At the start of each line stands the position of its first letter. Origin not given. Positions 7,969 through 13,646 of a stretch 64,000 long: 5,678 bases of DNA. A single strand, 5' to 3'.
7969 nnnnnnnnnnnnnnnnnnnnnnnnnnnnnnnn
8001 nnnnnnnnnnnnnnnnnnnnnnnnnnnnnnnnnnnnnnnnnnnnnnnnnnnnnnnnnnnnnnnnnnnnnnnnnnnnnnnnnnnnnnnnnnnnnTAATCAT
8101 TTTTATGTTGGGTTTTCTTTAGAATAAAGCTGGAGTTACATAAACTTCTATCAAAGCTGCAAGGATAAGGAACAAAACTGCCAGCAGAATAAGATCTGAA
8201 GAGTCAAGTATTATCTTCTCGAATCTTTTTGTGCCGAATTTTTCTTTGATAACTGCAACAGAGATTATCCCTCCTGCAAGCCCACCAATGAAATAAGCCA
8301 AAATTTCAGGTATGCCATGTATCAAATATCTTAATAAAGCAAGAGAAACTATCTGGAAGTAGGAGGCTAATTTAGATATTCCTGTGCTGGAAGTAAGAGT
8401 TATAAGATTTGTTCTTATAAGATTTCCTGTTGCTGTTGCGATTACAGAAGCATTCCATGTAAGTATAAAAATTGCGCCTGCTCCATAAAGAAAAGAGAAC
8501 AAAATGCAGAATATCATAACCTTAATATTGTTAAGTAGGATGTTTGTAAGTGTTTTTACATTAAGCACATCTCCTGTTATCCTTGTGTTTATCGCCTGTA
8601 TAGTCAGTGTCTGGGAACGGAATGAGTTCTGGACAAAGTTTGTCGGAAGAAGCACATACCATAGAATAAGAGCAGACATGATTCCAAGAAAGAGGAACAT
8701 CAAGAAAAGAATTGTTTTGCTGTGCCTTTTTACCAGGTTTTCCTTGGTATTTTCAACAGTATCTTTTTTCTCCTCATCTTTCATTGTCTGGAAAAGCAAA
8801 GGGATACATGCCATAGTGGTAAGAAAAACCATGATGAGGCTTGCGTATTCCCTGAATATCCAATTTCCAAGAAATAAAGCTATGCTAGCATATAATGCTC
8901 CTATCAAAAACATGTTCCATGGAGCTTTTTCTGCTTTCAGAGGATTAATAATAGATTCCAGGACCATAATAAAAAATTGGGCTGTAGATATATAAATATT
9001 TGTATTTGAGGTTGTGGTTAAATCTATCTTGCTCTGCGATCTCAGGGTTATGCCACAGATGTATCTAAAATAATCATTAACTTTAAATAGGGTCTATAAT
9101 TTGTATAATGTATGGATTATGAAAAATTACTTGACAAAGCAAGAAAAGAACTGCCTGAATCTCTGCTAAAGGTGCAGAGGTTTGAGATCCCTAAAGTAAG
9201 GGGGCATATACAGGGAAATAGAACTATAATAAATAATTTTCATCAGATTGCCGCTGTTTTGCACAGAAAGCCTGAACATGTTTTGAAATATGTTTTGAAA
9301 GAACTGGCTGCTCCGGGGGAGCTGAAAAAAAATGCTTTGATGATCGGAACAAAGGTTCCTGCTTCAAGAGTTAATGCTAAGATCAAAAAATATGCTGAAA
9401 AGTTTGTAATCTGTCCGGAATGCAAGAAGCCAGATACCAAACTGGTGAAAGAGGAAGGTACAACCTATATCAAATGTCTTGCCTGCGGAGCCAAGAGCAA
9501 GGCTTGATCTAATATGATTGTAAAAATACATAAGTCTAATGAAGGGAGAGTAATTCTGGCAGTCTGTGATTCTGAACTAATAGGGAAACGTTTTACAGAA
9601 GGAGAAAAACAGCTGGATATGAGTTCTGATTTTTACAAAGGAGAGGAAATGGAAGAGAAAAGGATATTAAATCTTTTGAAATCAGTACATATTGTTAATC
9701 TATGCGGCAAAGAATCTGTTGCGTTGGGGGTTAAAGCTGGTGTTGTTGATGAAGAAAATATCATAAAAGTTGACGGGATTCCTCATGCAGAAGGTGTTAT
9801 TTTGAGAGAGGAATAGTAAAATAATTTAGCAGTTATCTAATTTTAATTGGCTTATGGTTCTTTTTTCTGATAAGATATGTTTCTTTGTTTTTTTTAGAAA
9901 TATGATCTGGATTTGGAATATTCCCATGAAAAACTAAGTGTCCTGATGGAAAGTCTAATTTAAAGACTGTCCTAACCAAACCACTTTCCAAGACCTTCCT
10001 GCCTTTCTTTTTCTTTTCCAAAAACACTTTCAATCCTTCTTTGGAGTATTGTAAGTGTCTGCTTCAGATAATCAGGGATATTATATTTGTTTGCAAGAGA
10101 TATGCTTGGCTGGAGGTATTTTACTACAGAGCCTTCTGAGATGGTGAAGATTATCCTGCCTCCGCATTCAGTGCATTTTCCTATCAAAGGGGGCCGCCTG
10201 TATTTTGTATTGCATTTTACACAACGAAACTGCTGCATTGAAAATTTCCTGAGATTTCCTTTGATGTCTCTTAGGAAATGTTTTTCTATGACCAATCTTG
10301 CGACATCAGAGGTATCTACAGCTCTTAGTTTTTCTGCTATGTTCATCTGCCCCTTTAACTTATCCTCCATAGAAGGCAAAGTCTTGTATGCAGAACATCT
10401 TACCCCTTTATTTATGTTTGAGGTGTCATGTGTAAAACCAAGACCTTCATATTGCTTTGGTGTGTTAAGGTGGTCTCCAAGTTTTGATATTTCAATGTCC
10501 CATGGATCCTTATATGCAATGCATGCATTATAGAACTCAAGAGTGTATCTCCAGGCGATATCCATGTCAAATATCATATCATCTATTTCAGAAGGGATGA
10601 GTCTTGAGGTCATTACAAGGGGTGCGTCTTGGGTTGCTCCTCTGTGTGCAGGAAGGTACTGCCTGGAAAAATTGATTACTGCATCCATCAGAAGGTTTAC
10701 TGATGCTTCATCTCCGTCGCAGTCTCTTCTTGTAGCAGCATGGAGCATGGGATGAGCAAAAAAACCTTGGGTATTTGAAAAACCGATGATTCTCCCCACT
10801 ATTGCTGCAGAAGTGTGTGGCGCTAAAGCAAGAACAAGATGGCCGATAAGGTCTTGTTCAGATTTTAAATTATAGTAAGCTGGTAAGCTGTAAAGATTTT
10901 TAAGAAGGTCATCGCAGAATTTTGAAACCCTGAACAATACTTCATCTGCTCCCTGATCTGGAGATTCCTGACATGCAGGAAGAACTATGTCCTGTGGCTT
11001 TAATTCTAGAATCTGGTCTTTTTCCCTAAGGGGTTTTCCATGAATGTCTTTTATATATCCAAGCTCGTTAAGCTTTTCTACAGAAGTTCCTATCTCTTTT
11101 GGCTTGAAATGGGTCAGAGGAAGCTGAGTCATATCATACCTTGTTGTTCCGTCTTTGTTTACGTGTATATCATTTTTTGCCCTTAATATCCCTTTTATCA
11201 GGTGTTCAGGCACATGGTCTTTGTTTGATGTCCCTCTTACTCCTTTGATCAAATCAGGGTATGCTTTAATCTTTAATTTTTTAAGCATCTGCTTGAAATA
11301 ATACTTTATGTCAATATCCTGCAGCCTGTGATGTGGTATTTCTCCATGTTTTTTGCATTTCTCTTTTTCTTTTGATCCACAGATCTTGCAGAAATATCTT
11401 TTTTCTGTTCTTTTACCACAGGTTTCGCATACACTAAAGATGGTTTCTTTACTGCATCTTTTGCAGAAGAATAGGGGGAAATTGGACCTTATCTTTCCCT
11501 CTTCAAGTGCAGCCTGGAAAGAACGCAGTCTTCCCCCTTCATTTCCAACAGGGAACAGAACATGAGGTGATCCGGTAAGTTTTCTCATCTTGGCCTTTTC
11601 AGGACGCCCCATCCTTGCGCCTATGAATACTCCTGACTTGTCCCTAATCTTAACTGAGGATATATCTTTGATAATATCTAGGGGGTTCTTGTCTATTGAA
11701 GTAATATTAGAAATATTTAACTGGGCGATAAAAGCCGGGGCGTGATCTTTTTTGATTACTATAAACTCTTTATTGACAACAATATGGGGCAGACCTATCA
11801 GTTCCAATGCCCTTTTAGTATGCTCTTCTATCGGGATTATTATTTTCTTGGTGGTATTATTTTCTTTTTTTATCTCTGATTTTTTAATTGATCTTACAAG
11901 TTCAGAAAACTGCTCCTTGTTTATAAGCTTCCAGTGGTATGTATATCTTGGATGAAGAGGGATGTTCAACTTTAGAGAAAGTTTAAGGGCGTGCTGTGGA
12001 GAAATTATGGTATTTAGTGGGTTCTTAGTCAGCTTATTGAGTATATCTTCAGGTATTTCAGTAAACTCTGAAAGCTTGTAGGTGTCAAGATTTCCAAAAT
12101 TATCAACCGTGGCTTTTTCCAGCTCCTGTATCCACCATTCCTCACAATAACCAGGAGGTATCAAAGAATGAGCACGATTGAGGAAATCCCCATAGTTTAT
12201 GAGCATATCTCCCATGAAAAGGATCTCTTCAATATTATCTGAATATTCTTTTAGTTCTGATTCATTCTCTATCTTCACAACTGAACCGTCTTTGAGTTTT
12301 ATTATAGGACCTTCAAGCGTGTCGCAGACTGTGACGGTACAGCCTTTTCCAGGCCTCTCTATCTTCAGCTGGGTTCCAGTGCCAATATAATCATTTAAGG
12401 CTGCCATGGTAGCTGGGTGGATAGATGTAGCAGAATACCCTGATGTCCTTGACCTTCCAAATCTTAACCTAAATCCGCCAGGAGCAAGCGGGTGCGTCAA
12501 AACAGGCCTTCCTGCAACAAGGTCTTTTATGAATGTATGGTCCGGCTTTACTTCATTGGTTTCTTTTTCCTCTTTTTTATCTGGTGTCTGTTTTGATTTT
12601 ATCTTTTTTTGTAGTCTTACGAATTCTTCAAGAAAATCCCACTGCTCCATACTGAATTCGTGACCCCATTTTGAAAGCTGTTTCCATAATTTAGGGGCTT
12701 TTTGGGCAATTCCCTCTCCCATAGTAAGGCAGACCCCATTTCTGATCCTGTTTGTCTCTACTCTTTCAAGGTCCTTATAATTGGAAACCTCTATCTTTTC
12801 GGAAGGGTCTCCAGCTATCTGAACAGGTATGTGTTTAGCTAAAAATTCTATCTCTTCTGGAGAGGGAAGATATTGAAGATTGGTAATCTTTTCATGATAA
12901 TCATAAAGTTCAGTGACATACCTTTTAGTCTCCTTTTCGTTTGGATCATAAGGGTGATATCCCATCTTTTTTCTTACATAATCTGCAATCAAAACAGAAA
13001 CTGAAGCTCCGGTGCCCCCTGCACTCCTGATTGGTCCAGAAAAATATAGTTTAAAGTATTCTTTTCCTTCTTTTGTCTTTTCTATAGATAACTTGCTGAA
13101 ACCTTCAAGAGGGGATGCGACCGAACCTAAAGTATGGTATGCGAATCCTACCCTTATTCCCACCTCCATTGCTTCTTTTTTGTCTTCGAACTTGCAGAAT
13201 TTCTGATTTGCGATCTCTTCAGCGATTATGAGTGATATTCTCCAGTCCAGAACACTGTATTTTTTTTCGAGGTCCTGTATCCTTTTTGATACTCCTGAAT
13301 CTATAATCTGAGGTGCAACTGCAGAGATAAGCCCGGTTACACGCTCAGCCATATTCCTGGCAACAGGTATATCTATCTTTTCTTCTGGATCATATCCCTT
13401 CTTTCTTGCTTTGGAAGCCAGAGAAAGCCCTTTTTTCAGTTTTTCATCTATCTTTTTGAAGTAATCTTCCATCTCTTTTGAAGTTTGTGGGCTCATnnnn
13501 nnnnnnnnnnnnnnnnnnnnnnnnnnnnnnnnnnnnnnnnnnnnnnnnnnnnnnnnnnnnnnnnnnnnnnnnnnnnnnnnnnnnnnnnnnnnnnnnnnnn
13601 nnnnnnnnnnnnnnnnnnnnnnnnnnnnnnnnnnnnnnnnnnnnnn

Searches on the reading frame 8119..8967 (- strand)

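Call 55: search_protein_families(library=pfam, proteins=[window:8119-8967:-], max_evalue=0.0001)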
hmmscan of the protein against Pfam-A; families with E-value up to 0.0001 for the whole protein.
window:8119-8967:- (282 aa): 1 family
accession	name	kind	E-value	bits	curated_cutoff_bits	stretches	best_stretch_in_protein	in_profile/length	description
PF01944.22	SpoIIM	-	2.5e-13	50.7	26.9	1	86-279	3-163/163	Stage II sporulation protein M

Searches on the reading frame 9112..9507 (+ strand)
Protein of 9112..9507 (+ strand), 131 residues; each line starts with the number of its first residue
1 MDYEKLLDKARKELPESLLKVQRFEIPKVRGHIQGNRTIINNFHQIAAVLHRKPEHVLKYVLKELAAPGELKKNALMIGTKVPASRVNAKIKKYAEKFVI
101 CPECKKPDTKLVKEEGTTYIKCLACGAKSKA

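Call 55: search_protein_families(library=pfam, proteins=[window:9112-9507:+], max_evalue=0.0001)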
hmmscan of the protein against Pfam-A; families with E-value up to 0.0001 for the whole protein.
window:9112-9507:+ (131 aa): 1 family
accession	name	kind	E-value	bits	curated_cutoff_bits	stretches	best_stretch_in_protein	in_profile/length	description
PF01873.23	eIF-5_eIF-2B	-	1.6e-34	118.8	27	1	21-128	8-117/117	Domain found in IF2B/IF5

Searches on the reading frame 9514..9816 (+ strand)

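Call 55: search_protein_families(library=pfam, proteins=[window:9514-9816:+], max_evalue=0.0001)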
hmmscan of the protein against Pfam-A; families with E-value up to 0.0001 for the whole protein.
window:9514-9816:+ (100 aa): 1 family
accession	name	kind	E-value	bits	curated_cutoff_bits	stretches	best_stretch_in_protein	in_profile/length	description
PF04242.18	DUF424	-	9.9e-24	83.9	25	1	7-92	2-87/92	Protein of unknown function (DUF424)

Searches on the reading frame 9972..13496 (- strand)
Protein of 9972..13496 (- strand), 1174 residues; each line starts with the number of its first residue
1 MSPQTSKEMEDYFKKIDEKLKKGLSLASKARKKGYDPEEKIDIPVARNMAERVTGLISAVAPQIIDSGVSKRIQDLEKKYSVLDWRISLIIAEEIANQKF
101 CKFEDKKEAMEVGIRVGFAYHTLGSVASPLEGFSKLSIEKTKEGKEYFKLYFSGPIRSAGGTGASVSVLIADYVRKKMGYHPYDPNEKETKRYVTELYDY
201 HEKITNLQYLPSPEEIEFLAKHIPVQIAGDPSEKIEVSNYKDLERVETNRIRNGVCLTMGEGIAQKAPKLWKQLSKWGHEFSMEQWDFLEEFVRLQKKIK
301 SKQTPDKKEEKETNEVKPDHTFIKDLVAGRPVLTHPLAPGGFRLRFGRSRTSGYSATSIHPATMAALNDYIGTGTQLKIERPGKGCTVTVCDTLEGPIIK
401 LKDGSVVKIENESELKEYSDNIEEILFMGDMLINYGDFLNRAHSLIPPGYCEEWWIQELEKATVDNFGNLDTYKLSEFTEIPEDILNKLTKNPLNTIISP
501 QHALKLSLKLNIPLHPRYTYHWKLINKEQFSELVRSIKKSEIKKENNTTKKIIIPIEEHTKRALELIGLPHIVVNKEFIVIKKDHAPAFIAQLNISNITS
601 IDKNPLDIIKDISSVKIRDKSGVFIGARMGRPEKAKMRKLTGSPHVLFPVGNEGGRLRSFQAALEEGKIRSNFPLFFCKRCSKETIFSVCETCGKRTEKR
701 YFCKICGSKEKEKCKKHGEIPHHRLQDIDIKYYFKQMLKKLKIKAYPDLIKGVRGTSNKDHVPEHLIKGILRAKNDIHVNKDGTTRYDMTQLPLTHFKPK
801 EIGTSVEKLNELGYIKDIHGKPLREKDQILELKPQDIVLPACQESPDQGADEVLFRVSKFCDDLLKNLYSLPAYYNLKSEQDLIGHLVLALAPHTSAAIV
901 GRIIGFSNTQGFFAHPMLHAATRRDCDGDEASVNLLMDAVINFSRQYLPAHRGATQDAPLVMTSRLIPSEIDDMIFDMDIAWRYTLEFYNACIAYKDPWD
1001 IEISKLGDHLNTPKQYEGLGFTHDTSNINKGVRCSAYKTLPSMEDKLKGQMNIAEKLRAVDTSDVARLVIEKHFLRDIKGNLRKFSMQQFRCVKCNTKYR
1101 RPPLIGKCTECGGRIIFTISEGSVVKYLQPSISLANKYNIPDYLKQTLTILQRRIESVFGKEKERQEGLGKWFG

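Call 3: search_protein_families(library=pfam, proteins=[window:9972-13496:-])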
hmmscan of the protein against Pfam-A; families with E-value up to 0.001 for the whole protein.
window:9972-13496:- (1174 aa): 3 families
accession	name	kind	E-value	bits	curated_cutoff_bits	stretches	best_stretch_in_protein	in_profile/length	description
PF24844.1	PolC_DP2_central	-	7.8e-120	400.6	24.3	1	309-709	1-369/372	DNA polymerase II large subunit DP2, central domain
PF24846.1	PolC_DP2_cat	-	5.4e-117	390.5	24.3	1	748-1046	6-299/299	DNA polymerase II large subunit DP2, catalytic domain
PF03833.19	PolC_DP2_N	-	5.5e-86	288.5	24.3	1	11-293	1-269/271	DNA polymerase II large subunit DP2, N-terminal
